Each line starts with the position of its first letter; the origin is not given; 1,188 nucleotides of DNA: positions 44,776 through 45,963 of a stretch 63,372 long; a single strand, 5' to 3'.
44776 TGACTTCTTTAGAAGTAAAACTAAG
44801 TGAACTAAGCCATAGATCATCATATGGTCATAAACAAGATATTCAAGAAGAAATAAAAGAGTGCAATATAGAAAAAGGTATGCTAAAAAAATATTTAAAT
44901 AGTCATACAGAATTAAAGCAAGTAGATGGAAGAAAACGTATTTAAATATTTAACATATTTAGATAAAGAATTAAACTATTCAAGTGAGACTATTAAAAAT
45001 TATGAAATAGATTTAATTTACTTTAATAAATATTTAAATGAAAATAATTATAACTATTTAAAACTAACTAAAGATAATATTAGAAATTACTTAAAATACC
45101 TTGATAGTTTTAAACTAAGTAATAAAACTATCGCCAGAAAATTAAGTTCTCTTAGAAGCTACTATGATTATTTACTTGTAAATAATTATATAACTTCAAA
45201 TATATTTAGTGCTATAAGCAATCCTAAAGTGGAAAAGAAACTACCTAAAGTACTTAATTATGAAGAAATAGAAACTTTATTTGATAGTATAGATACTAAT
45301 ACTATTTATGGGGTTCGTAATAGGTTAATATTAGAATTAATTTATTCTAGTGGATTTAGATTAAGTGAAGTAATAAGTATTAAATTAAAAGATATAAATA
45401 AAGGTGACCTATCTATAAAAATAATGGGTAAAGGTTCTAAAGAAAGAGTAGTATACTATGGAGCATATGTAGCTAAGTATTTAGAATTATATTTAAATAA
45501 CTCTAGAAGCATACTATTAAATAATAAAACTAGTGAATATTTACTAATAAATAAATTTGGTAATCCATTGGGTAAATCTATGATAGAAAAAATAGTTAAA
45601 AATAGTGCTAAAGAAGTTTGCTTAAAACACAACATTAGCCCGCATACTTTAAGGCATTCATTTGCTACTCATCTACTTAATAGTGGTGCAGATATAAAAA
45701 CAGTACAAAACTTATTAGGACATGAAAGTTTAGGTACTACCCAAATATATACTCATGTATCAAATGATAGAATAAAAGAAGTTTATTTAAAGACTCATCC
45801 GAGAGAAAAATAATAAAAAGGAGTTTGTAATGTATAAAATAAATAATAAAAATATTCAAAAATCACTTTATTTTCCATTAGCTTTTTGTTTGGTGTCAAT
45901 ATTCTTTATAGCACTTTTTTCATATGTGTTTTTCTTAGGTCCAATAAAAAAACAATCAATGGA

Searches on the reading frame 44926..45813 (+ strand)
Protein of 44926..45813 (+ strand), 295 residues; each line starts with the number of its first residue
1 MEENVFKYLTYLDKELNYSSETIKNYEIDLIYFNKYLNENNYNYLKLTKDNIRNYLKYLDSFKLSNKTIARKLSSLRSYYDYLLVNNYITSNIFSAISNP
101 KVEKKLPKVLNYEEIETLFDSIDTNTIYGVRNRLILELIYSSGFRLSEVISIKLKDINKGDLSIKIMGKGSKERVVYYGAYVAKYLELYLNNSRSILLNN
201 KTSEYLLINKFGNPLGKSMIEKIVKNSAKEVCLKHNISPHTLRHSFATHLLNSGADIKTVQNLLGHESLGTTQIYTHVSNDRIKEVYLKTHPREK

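Call 61: search_protein_families(library=pfam, proteins=[window:44926-45813:+], max_evalue=0.001)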
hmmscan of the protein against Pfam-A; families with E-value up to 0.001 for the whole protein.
window:44926-45813:+ (295 aa): 4 families
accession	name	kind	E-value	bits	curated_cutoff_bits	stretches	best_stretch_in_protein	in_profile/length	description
PF00589.27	Phage_integrase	-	8.4e-44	149.8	27.1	1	109-280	2-170/172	Phage integrase family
PF02899.23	Phage_int_SAM_1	-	1.6e-15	57.6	22.3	1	7-84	3-80/83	Phage integrase, N-terminal SAM-like domain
PF13102.12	Phage_int_SAM_5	-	2e-05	25.3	22.3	1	13-95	10-94/98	Phage integrase SAM-like domain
PF13495.12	Phage_int_SAM_4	-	5.8e-05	23.9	27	1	17-87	13-82/85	Phage integrase, N-terminal SAM-like domain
